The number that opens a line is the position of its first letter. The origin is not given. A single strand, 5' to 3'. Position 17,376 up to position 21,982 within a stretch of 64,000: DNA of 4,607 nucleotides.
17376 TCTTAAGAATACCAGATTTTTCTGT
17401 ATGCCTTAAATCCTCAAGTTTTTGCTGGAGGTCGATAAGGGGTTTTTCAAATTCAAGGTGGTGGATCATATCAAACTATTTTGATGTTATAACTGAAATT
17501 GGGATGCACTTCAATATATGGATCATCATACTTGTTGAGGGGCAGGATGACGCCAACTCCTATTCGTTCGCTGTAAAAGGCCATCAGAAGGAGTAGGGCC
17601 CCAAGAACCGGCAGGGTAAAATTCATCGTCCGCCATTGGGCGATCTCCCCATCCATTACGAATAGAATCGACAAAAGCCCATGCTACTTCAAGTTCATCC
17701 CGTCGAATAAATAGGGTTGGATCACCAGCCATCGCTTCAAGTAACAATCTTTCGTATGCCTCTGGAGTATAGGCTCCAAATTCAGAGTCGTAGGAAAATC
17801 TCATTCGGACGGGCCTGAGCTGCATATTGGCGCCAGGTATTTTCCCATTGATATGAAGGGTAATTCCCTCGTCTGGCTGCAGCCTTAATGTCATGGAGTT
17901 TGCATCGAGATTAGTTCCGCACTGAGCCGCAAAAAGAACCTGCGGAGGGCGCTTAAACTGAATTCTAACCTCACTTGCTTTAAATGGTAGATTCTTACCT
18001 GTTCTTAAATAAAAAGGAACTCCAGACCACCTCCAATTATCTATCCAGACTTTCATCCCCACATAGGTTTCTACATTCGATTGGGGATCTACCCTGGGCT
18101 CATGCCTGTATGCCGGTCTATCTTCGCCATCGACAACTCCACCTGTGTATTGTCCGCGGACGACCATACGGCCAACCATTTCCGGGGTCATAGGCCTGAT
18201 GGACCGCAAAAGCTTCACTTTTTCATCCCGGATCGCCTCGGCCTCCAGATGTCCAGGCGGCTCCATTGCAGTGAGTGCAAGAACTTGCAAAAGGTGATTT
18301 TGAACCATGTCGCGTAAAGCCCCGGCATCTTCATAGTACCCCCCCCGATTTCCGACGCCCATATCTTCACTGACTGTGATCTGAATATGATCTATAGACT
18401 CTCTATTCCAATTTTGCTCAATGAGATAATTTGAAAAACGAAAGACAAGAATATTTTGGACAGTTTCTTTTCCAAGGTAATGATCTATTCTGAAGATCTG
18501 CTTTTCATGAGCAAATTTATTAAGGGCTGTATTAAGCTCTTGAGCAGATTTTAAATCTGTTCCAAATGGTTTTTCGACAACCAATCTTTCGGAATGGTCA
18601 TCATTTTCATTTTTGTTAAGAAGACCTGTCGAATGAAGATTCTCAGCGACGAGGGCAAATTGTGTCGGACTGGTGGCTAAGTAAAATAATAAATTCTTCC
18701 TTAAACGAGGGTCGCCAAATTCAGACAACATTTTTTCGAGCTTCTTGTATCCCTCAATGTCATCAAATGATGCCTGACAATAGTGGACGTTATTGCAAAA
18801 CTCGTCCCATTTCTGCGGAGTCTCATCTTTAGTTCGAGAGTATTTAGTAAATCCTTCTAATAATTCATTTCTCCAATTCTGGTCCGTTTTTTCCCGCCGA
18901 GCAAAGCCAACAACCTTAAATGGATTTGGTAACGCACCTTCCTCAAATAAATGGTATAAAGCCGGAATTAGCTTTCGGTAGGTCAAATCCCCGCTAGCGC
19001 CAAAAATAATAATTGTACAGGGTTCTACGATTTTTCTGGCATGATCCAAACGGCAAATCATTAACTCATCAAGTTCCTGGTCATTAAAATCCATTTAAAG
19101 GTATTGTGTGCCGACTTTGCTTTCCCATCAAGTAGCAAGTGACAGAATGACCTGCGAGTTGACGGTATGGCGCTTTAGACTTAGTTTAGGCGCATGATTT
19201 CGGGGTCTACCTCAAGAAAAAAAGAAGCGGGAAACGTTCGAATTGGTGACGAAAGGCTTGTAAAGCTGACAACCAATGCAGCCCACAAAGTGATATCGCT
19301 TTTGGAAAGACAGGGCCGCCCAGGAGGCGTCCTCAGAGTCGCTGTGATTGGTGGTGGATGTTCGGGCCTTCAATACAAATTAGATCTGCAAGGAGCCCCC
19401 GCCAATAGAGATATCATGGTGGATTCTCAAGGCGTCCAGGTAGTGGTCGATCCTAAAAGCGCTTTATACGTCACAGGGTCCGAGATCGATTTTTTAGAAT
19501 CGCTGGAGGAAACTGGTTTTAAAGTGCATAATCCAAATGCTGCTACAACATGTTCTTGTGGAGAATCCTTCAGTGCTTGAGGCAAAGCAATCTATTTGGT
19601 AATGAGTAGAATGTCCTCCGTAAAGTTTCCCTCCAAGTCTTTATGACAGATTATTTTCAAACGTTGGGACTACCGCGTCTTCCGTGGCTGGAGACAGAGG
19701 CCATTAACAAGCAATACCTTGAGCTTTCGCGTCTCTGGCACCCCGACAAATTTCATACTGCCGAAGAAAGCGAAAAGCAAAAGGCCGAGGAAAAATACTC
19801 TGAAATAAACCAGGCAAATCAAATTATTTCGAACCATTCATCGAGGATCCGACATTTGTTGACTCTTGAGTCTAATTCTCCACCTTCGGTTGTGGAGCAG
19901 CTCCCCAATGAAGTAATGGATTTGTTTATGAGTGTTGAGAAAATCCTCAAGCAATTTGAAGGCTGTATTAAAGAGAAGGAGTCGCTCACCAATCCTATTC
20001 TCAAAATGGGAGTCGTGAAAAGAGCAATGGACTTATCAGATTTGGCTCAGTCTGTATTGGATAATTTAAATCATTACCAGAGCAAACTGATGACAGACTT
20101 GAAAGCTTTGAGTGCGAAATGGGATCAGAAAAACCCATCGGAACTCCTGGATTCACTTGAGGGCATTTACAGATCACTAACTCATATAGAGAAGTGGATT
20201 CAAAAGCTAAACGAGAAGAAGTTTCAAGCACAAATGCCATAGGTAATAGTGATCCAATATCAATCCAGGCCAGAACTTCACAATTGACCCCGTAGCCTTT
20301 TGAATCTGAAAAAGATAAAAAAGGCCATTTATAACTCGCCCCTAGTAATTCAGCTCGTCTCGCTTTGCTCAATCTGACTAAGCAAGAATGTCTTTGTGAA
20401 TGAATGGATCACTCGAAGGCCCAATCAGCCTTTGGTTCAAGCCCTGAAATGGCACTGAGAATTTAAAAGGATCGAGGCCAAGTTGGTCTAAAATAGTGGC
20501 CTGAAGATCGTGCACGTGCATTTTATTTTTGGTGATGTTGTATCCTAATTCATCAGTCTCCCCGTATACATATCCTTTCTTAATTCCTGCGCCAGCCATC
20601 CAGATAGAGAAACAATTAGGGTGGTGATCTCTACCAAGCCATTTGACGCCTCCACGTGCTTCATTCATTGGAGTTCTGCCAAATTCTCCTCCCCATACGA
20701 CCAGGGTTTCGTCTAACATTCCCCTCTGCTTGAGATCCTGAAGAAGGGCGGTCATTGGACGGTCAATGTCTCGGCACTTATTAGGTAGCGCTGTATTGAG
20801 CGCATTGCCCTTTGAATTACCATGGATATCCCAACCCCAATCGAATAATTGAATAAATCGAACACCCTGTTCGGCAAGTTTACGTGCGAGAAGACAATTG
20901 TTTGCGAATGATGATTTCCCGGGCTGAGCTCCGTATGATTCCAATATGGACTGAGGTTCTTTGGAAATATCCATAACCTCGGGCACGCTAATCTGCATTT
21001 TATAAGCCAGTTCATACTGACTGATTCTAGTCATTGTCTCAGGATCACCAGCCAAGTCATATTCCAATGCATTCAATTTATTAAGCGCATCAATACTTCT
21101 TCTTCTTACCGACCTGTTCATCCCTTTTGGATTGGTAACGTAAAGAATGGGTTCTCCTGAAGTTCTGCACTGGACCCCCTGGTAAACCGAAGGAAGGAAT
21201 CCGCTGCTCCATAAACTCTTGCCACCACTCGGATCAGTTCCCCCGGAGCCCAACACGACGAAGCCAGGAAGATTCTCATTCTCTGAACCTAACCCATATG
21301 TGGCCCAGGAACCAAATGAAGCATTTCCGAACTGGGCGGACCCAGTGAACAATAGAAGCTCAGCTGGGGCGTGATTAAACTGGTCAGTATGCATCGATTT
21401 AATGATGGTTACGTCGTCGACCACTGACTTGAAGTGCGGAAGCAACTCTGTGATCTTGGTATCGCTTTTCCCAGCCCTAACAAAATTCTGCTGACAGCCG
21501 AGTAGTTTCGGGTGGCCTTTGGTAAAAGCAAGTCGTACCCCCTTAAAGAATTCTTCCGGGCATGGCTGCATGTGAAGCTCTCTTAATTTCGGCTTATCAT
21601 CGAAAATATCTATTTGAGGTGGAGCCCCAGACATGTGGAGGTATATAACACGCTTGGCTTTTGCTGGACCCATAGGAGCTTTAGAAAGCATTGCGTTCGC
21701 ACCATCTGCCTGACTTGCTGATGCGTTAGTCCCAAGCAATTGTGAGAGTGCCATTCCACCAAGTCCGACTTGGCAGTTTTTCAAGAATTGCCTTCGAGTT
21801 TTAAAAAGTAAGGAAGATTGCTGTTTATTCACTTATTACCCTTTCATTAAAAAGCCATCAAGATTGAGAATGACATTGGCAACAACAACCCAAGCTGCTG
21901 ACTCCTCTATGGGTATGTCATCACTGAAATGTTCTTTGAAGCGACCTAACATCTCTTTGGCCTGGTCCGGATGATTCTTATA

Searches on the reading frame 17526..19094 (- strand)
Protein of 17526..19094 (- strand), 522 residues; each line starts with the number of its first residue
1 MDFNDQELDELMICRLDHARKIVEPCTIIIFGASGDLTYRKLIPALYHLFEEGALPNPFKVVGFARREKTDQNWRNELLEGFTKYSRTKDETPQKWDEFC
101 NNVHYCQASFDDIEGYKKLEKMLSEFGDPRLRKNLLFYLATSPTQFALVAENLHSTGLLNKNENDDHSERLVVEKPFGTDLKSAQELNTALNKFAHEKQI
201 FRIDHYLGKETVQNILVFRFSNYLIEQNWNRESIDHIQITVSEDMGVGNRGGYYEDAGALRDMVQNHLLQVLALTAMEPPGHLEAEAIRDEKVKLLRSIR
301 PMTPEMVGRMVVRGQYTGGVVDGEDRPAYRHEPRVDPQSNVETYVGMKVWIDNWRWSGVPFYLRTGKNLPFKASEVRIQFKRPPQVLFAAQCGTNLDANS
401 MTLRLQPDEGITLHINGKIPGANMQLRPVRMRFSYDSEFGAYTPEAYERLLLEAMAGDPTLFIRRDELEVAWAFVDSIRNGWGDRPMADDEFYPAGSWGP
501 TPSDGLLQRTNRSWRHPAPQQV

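Call 12: search_protein_families(library=ncbifam, proteins=[window:17526-19094:-])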
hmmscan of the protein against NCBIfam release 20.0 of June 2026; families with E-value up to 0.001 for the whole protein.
window:17526-19094:- (522 aa): 3 families
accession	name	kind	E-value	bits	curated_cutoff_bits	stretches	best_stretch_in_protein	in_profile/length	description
TIGR00871.1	zwf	equivalog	1.4e-187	624.2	400.6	1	25-516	2-485/486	glucose-6-phosphate dehydrogenase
NF009492.0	PRK12853.1-3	equivalog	3.6e-126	421.9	428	1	25-508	9-465/472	glucose-6-phosphate dehydrogenase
NF004331.0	PRK05722.2-1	equivalog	9.2e-69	232.7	622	1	28-381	6-325/425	glucose-6-phosphate dehydrogenase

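Call 44: list_cluster_members(proteins=[window:17526-19094:-, window:16480-17469:-, window:15446-16426:-, window:46314-47306:+, window:45528-46310:+, window:47346-48038:+, window:56347-57585:-, window:58061-58975:-, window:59792-60856:-, window:51264-52352:-])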
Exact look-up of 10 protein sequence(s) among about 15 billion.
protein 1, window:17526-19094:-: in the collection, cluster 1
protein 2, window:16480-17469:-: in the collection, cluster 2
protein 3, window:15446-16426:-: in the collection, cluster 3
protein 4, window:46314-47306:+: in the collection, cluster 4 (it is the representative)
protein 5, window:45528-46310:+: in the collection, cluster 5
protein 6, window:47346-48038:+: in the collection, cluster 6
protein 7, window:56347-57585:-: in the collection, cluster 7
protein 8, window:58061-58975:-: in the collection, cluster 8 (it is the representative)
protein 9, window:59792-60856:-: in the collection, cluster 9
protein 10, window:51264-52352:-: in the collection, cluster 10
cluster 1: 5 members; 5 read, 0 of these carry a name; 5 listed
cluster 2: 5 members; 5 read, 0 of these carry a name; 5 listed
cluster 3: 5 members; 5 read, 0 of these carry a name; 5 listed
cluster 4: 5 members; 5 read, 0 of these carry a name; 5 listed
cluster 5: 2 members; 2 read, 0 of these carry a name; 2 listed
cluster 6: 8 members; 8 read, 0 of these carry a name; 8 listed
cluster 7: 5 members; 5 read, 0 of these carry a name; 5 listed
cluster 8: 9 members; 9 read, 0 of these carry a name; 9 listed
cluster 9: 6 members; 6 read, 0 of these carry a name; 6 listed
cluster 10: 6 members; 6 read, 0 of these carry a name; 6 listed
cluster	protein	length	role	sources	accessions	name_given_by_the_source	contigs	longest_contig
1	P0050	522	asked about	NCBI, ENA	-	-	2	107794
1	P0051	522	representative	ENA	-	-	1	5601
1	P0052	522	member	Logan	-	-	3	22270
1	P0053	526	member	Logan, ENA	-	-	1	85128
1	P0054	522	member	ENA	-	-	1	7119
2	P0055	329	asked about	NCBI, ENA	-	-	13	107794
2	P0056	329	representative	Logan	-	-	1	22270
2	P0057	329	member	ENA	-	-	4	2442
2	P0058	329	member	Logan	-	-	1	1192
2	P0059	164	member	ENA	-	-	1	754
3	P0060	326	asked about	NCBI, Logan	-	-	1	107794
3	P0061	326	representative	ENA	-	-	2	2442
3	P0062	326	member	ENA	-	-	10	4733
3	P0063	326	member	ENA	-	-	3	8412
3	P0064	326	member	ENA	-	-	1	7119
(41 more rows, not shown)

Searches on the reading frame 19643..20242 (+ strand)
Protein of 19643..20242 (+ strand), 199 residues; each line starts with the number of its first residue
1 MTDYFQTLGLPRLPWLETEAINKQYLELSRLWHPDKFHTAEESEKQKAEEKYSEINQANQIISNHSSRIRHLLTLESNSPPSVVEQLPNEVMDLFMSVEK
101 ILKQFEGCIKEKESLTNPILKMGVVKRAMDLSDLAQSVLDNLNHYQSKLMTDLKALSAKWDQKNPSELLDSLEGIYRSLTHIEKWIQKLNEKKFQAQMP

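Call 61: search_protein_families(library=pfam, proteins=[window:19643-20242:+], max_evalue=0.00001)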
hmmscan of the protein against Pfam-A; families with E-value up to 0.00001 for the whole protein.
window:19643-20242:+ (199 aa): 1 family
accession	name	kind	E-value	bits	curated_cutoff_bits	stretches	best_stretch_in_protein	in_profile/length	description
PF00226.36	DnaJ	-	8.1e-11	42.3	27.8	1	3-68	1-59/63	DnaJ domain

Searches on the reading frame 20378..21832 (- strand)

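Call 12: search_protein_families(library=ncbifam, proteins=[window:20378-21832:-])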
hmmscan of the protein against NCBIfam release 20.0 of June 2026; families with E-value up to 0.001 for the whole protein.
window:20378-21832:- (484 aa): 0 families

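Call 16: search_protein_families(library=pfam, proteins=[window:20378-21832:-], max_evalue=0.01)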
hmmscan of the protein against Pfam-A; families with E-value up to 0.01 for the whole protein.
window:20378-21832:- (484 aa): 1 family
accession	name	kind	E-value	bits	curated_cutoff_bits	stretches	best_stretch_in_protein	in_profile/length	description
PF07394.17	DUF1501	-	3.4e-141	471.4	27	1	59-473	1-382/390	Protein of unknown function (DUF1501)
